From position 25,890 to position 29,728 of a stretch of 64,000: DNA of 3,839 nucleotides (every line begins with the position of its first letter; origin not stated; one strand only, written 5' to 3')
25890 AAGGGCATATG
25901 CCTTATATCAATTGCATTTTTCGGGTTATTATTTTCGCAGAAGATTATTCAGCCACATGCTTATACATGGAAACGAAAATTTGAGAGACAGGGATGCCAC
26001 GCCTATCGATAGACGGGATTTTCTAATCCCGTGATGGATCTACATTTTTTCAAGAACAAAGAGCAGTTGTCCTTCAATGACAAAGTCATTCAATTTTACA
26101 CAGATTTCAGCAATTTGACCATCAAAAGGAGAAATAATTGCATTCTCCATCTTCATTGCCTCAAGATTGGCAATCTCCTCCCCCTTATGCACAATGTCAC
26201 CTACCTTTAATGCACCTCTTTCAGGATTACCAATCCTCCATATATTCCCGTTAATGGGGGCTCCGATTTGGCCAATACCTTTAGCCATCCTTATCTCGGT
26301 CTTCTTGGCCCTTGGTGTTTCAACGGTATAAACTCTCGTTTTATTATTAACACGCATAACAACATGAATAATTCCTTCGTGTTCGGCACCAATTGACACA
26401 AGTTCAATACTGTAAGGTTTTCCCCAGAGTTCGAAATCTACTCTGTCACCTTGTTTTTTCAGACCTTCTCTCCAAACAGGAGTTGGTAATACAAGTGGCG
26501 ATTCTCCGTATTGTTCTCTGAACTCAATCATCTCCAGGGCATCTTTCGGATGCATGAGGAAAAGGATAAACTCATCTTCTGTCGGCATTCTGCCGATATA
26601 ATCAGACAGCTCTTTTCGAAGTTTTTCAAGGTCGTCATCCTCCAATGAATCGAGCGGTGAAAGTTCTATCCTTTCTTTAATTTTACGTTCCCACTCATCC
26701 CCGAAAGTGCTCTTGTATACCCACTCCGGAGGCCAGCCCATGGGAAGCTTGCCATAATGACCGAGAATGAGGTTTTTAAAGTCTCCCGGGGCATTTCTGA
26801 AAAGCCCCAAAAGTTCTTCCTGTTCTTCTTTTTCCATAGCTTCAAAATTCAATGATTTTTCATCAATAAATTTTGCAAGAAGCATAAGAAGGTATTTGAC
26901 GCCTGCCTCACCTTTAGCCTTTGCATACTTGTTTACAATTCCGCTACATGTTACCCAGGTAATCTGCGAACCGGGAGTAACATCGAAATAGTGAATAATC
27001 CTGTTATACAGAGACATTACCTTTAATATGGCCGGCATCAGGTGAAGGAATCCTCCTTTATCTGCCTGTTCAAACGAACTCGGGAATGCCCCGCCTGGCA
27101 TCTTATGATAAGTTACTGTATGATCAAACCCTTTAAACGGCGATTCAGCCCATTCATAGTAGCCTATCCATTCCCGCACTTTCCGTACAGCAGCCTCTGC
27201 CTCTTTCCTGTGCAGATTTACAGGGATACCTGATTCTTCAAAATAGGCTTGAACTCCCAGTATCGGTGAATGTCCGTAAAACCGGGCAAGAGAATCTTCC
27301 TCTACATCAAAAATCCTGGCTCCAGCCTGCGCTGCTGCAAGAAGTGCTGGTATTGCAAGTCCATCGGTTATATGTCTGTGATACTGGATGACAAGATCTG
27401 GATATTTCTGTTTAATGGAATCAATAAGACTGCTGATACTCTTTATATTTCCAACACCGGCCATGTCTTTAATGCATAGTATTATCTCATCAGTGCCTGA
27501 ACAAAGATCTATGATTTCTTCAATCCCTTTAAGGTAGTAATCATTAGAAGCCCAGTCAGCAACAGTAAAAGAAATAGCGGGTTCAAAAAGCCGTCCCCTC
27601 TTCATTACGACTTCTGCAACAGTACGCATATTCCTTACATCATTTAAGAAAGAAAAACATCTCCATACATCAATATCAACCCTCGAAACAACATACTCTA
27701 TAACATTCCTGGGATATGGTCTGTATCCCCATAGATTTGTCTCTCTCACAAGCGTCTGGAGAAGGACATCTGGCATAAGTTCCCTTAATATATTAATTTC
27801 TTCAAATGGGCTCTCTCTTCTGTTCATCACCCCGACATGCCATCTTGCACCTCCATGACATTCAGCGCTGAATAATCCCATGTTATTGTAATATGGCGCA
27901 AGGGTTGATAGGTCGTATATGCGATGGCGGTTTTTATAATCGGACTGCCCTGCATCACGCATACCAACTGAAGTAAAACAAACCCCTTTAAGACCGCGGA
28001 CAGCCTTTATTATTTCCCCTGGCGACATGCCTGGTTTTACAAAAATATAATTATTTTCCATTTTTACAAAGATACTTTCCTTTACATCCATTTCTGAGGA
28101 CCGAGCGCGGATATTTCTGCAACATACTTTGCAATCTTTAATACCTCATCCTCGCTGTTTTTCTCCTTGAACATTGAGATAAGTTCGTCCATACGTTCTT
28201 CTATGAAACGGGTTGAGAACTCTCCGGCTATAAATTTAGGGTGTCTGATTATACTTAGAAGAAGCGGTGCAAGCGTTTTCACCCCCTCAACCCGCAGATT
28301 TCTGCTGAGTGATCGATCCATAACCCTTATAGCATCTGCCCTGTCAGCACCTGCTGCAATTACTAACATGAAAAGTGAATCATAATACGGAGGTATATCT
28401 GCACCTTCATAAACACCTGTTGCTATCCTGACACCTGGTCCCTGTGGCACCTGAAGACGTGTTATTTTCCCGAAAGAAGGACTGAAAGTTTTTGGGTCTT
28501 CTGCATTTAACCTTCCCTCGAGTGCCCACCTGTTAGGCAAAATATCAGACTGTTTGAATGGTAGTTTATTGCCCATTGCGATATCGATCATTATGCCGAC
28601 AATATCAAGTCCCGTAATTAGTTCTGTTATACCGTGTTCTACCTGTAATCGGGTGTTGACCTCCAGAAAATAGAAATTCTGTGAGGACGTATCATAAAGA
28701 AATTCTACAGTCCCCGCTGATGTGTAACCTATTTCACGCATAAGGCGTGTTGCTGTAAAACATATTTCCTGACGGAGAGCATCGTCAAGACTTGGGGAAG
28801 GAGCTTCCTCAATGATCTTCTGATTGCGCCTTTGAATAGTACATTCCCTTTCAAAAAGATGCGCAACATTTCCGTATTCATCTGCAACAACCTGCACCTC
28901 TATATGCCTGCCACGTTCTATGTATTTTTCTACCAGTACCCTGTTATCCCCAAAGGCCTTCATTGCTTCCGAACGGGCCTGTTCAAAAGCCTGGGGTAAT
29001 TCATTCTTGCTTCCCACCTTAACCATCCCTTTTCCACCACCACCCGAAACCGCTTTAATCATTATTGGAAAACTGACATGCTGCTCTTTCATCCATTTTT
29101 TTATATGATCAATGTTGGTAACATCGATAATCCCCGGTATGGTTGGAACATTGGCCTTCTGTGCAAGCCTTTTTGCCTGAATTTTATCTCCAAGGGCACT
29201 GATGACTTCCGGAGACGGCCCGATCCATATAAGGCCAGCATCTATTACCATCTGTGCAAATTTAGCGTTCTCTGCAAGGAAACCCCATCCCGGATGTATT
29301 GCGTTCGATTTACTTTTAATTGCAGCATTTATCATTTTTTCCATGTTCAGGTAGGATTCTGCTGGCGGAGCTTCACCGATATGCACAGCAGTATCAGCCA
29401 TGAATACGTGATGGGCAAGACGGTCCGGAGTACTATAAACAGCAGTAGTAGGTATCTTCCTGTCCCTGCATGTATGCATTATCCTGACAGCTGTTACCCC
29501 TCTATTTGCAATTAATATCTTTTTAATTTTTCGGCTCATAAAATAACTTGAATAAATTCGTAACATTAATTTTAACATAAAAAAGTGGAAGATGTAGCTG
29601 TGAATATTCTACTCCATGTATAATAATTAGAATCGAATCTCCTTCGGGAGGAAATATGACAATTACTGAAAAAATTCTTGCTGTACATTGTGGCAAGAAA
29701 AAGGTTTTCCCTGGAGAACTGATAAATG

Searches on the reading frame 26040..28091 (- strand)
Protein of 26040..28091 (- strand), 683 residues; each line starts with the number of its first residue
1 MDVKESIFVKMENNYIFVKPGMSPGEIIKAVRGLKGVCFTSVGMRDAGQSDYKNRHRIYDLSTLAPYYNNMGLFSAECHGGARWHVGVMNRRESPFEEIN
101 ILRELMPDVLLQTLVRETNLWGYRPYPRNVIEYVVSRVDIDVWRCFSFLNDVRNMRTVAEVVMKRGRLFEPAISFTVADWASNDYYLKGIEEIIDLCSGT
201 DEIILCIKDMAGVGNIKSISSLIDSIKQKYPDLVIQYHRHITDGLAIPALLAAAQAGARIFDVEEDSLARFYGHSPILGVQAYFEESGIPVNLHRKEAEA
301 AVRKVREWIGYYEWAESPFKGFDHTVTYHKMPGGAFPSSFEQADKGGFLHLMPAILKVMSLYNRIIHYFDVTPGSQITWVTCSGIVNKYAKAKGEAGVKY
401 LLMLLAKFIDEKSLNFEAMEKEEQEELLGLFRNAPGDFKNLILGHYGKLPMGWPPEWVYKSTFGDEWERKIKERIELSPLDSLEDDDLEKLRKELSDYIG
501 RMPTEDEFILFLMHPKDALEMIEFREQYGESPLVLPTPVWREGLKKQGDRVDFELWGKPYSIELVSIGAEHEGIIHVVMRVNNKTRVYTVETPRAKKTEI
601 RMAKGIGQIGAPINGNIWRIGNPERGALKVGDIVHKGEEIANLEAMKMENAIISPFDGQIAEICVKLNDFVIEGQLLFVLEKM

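Call 41: search_protein_families(library=ncbifam, proteins=[window:26040-28091:-], max_evalue=0.00001)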
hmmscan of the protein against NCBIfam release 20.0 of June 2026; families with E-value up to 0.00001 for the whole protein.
window:26040-28091:- (683 aa): 18 families
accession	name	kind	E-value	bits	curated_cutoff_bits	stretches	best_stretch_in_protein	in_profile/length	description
NF009554.0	PRK12999.1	equivalog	5.6e-122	408.6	965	1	23-681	520-1146/1147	pyruvate carboxylase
NF006761.0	PRK09282.1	domain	3.9e-77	260.1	402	2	37-378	4-344/591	pyruvate carboxylase subunit B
TIGR01235.1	pyruv_carbox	equivalog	1e-74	251.8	1114.45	2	24-377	518-878/1143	pyruvate carboxylase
TIGR01108.1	oadA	equivalog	3.1e-67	227.4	756.5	2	40-378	2-339/582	sodium-extruding oxaloacetate decarboxylase subunit alpha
NF010643.0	PRK14040.1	subfamily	1.3e-58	198.9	892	2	36-378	6-347/595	oxaloacetate decarboxylase subunit alpha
NF010644.0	PRK14041.1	equivalog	2.3e-47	161.7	734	1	38-381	4-346/467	pyruvate carboxylase subunit B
NF008984.0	PRK12330.1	equivalog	4.7e-46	157.6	827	1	38-379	7-349/500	methylmalonyl-CoA carboxytransferase subunit 5S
NF008985.0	PRK12331.1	equivalog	1.1e-38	133.2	718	1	37-377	4-346/465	oxaloacetate decarboxylase subunit alpha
NF010645.0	PRK14042.1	equivalog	5.9e-36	124.4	1182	2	39-379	6-345/596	pyruvate carboxylase subunit B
NF009231.0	PRK12581.1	equivalog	8.7e-32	110.2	954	1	37-263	13-237/468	oxaloacetate decarboxylase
NF006079.0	PRK08225.1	equivalog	4e-11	42.8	95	1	608-681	3-70/70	acetyl-CoA carboxylase biotin carboxyl carrier protein subunit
TIGR02712.1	urea_carbox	equivalog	7.3e-10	37.2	1303.85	1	589-681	1115-1201/1201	urea carboxylase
NF005117.0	PRK06549.1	equivalog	7.6e-10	39.5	159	1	556-677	10-126/130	acetyl-CoA carboxylase biotin carboxyl carrier protein subunit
NF004173.0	PRK05641.1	equivalog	2.1e-09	38.1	199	1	557-678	31-150/153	putative acetyl-CoA carboxylase biotin carboxyl carrier protein subunit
NF047903.1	MmDecMmdC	equivalog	3.4e-08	34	200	1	596-680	53-131/132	methylmalonyl-CoA decarboxylase subunit gamma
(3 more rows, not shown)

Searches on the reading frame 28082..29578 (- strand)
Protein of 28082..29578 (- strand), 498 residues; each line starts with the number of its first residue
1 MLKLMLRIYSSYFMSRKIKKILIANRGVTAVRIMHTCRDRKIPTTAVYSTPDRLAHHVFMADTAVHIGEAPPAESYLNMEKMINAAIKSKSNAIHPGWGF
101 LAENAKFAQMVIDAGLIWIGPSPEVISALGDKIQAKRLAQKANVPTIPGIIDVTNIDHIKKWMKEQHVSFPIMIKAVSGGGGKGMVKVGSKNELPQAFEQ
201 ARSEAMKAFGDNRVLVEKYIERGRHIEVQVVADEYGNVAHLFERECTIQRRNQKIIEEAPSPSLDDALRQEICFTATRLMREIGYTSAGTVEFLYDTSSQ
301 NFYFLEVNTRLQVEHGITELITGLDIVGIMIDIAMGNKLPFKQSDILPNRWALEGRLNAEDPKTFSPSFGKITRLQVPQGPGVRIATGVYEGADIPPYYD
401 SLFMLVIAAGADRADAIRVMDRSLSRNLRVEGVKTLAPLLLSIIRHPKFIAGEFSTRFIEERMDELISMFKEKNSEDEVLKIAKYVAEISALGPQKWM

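Call 41: search_protein_families(library=ncbifam, proteins=[window:28082-29578:-], max_evalue=0.00001)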
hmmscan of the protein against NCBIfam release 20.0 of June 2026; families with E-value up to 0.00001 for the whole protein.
window:28082-29578:- (498 aa): 39 families (the best 25 are shown)
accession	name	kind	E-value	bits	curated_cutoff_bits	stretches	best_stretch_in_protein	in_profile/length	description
NF009554.0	PRK12999.1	equivalog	2.4e-172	575.4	965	1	16-495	3-484/1147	pyruvate carboxylase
NF006367.0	PRK08591.1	subfamily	7.7e-168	558.9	597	1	18-464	2-446/451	acetyl-CoA carboxylase biotin carboxylase subunit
NF006406.0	PRK08654.1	equivalog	1.6e-163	544.8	739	1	18-479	2-463/499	acetyl-CoA carboxylase biotin carboxylase subunit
TIGR00514.1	accC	equivalog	1.1e-159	532.1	626.5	1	18-463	2-445/449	acetyl-CoA carboxylase biotin carboxylase subunit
NF009471.0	PRK12833.1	equivalog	3.4e-156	520.4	686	1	15-473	2-458/467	acetyl-CoA carboxylase biotin carboxylase subunit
NF004085.0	PRK05586.1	equivalog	7.6e-152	506.3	723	1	18-464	2-446/448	acetyl-CoA carboxylase biotin carboxylase subunit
NF005525.0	PRK07178.1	equivalog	1.3e-150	502.2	768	1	18-488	2-467/471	acetyl-CoA carboxylase biotin carboxylase subunit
TIGR01235.1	pyruv_carbox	equivalog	3.3e-149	498.5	1114.45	1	20-493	1-478/1143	pyruvate carboxylase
TIGR02712.1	urea_carbox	equivalog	8.9e-143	477.4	1303.85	1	19-462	2-442/1201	urea carboxylase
NF006287.0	PRK08463.1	equivalog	9.6e-139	463.2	775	1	18-480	2-464/479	acetyl-CoA carboxylase subunit A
NF006286.0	PRK08462.1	equivalog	1.7e-132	442.5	740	1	16-462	2-444/445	acetyl-CoA carboxylase biotin carboxylase subunit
TIGR01205.1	D_ala_D_alaTIGR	subfamily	1e-16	60.9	245.65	1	87-309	65-285/318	D-alanine--D-alanine ligase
NF002378.0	PRK01372.1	subfamily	3.2e-16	58.9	243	1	127-310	95-270/305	D-alanine--D-alanine ligase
NF003671.0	PRK05294.1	equivalog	4.3e-16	57.7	599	2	119-340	116-333/1058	carbamoyl-phosphate synthase large subunit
NF004679.0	PRK06019.1-5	equivalog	4.8e-15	55.3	326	1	119-296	87-254/376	5-(carboxyamino)imidazole ribonucleotide synthase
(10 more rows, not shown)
